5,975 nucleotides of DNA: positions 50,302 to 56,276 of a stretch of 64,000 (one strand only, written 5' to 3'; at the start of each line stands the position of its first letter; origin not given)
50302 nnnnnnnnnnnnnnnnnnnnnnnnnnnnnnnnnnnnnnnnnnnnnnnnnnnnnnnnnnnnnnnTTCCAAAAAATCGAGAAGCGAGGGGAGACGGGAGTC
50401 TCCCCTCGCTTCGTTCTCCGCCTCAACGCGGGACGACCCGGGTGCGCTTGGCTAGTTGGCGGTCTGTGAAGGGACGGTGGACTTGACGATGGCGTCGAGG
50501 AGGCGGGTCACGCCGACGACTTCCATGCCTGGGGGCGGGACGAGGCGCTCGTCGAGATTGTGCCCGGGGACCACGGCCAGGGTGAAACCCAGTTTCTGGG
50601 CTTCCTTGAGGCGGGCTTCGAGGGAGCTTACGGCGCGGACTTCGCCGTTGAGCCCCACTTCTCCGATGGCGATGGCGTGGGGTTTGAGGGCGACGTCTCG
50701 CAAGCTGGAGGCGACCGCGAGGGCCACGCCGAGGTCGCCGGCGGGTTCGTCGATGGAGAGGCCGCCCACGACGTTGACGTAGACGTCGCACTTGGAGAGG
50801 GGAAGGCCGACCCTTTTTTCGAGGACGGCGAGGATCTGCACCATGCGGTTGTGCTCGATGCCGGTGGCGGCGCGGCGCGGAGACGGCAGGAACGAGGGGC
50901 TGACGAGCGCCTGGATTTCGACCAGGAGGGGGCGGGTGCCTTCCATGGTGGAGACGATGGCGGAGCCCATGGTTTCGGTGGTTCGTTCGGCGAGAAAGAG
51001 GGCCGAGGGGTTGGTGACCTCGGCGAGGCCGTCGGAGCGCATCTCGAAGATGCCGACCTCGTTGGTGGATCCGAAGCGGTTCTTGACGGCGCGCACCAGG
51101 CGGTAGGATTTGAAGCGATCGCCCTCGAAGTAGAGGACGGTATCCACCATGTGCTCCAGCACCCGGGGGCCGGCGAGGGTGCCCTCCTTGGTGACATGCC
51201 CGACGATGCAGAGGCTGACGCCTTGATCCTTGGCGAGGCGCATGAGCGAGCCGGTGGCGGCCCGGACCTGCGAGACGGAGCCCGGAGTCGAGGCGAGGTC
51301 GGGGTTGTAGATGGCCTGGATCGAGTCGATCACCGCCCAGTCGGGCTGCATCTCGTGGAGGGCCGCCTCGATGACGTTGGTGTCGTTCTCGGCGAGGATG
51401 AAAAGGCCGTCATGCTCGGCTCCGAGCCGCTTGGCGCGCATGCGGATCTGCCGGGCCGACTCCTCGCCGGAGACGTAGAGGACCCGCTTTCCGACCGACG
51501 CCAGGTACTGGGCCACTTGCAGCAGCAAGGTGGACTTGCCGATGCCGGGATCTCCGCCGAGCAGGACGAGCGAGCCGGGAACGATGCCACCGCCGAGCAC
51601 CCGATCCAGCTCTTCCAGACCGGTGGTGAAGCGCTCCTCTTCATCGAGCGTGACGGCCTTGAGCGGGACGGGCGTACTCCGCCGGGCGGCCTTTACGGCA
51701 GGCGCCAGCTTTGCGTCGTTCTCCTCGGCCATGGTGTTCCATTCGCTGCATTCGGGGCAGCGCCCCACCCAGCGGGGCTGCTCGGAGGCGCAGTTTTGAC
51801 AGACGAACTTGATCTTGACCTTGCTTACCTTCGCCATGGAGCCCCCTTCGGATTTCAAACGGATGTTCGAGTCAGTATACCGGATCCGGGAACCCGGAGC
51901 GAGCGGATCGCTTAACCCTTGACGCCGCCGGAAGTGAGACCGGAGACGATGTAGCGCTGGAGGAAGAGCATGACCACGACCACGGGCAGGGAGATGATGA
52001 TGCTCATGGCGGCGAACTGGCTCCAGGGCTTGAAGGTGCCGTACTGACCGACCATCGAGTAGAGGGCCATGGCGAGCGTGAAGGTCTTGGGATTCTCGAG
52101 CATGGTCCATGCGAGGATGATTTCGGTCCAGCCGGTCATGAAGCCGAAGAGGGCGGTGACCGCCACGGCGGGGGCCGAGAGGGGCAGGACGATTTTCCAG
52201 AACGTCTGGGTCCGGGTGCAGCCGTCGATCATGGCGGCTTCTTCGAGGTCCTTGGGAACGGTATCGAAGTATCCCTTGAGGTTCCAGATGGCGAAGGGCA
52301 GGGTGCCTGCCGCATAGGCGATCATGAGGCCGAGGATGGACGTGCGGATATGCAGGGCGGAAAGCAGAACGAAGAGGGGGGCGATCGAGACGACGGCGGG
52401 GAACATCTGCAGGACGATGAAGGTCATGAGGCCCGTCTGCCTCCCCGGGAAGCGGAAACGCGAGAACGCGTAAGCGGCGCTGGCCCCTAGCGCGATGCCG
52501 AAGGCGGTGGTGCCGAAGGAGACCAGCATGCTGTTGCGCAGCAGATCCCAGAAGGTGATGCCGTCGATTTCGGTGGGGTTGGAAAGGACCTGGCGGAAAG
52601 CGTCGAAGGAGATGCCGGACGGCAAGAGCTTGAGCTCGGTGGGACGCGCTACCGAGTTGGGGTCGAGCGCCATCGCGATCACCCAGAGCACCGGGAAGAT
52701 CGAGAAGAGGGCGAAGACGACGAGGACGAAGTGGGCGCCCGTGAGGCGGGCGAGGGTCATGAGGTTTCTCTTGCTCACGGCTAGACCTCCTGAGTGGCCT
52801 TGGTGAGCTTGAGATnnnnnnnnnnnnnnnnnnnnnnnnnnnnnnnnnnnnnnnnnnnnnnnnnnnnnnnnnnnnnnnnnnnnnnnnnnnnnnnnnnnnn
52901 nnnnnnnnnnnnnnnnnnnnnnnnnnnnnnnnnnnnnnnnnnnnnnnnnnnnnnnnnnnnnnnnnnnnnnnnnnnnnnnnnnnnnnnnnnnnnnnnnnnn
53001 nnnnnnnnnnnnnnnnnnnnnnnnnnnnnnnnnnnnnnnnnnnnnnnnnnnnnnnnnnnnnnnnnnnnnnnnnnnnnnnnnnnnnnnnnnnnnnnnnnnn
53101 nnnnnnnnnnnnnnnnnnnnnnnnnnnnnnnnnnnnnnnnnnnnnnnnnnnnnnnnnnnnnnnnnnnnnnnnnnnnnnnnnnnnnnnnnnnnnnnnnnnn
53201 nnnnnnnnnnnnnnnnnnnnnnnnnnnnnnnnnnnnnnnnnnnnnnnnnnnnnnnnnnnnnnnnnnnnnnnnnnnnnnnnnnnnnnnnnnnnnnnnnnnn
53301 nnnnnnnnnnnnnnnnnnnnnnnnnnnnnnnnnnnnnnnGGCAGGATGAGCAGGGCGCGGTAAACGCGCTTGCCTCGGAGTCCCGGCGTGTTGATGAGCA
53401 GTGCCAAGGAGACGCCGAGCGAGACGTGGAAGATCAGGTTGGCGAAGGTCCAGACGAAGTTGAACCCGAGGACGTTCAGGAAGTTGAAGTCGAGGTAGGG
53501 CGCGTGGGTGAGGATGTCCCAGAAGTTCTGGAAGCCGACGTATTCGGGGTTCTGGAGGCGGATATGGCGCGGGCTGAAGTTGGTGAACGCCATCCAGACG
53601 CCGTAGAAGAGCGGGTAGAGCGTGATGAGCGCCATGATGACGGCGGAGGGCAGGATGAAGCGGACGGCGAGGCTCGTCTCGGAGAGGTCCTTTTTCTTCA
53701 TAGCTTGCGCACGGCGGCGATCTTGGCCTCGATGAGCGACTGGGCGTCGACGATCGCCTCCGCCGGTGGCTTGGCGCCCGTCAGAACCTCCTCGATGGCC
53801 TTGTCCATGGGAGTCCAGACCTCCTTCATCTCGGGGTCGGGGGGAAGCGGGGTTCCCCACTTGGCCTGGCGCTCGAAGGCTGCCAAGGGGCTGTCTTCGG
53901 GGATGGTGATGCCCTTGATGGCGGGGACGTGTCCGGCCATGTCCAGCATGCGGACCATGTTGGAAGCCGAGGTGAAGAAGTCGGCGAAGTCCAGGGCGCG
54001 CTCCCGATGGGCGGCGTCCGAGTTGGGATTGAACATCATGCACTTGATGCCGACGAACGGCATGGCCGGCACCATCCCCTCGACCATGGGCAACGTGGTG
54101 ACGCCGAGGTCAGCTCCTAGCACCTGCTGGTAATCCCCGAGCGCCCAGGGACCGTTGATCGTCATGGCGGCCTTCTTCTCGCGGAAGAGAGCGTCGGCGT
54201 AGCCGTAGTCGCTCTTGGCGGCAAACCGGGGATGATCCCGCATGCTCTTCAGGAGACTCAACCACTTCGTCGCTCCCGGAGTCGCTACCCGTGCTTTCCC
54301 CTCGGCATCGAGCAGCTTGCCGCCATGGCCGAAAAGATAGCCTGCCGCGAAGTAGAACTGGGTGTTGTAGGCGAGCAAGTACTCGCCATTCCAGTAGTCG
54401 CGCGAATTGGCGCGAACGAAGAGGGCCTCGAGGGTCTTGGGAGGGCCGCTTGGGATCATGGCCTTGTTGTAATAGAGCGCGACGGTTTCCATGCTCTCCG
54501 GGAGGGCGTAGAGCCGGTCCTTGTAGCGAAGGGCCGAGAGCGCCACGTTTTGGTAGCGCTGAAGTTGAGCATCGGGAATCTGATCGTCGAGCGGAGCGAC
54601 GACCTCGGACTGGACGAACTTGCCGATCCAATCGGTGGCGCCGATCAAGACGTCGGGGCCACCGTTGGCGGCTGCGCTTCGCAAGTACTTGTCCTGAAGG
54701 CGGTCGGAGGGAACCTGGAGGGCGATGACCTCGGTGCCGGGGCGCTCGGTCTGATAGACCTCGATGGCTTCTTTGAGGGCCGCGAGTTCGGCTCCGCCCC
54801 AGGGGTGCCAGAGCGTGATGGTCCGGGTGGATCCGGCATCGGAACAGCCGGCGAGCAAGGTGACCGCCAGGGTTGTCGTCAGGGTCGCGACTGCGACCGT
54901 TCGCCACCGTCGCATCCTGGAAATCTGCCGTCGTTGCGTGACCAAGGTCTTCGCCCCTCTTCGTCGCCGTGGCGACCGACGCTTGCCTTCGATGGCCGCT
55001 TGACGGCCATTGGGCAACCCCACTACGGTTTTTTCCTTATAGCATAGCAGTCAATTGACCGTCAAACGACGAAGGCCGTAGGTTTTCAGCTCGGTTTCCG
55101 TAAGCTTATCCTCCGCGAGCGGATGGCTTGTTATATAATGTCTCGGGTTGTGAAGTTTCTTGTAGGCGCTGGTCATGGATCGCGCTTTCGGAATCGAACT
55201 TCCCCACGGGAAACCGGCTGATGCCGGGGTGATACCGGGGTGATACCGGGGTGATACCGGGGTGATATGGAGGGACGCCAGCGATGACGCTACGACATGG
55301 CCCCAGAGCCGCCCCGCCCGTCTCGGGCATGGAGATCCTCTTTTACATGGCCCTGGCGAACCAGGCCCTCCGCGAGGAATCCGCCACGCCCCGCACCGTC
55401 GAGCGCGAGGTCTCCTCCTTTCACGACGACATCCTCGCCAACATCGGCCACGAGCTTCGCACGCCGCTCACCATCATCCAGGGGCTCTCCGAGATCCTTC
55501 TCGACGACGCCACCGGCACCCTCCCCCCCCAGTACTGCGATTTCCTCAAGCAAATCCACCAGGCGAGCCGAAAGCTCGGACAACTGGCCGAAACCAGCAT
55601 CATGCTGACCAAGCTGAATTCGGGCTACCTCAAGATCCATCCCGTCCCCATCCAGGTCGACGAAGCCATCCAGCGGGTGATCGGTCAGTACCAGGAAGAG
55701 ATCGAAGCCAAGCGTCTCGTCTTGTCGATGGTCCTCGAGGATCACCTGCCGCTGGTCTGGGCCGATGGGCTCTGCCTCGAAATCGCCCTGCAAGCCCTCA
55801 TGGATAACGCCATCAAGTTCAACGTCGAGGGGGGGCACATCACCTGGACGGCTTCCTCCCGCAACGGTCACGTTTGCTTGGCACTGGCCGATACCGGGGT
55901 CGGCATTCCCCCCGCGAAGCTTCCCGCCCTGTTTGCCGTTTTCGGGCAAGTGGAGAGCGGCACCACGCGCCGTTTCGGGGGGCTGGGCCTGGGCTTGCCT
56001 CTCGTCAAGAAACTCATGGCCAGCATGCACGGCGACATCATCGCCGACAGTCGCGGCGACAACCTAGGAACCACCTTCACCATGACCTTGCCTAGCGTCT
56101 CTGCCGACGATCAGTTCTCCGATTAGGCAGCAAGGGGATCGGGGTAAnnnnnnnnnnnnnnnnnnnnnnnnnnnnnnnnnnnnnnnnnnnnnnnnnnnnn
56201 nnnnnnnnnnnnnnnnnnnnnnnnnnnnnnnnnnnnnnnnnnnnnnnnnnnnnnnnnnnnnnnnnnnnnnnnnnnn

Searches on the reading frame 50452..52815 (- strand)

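Call 54: search_protein_families(library=pfam, proteins=[window:50452-52815:-], max_evalue=0.0001)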
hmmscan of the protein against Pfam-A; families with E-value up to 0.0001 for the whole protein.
window:50452-52815:- (787 aa): 6 families
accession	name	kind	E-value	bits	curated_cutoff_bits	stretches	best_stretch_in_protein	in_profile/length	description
PF13481.12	AAA_25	-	6.6e-18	65.5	27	1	392-545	11-194/195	AAA domain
PF06745.19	ATPase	-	1e-15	58.2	26.6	1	397-569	2-193/231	KaiC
PF18073.7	Zn_ribbon_LapB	-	8.5e-11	41.8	25.7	1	337-364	1-28/28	Rubredoxin metal binding domain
PF03796.21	DnaB_C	-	1.9e-08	34.5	27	1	397-461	3-67/255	DnaB-like helicase C terminal domain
PF13541.12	ChlI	-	2.3e-06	27.9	27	1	671-753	38-121/121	Subunit ChlI of Mg-chelatase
PF25199.1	nSTAND_NTPase5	-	2.6e-05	24.5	34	1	415-483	42-110/145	Novel STAND NTPase 5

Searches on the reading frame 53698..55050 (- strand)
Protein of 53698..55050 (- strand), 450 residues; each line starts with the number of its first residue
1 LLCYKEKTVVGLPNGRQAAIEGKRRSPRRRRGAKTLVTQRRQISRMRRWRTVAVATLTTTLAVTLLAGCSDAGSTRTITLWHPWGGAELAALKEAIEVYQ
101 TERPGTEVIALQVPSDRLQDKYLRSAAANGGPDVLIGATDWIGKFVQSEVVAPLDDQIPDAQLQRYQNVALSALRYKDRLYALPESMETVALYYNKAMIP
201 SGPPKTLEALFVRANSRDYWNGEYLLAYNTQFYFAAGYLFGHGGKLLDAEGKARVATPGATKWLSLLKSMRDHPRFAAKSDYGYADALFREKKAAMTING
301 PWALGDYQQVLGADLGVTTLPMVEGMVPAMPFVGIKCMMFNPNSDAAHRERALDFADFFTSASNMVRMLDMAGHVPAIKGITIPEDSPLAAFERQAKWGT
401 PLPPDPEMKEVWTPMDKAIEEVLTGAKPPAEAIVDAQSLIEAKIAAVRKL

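Call 54: search_protein_families(library=pfam, proteins=[window:53698-55050:-], max_evalue=0.0001)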
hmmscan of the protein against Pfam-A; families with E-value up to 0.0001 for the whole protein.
window:53698-55050:- (450 aa): 2 families
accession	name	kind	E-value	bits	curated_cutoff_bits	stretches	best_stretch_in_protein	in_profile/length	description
PF13416.11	SBP_bac_8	-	2.8e-35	122.9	27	1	95-381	2-265/279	Bacterial extracellular solute-binding protein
PF01547.30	SBP_bac_1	-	2.7e-26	93.7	26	1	88-364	6-305/307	Bacterial extracellular solute-binding protein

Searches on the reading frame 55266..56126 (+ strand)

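Call 54: search_protein_families(library=pfam, proteins=[window:55266-56126:+], max_evalue=0.0001)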
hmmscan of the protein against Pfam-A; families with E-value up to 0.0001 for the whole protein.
window:55266-56126:+ (286 aa): 3 families
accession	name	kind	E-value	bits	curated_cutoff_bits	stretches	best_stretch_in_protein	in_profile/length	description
PF02518.31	HATPase_c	-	2e-21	77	26.4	1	171-277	6-109/111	Histidine kinase-, DNA gyrase B-, and HSP90-like ATPase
PF00512.31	HisKA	-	5.1e-14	52.5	26.9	1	55-120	4-66/66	His Kinase A (phospho-acceptor) domain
PF13581.12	HATPase_c_2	-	6.1e-05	23.5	27.4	0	172-274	33-126/127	Histidine kinase-like ATPase domain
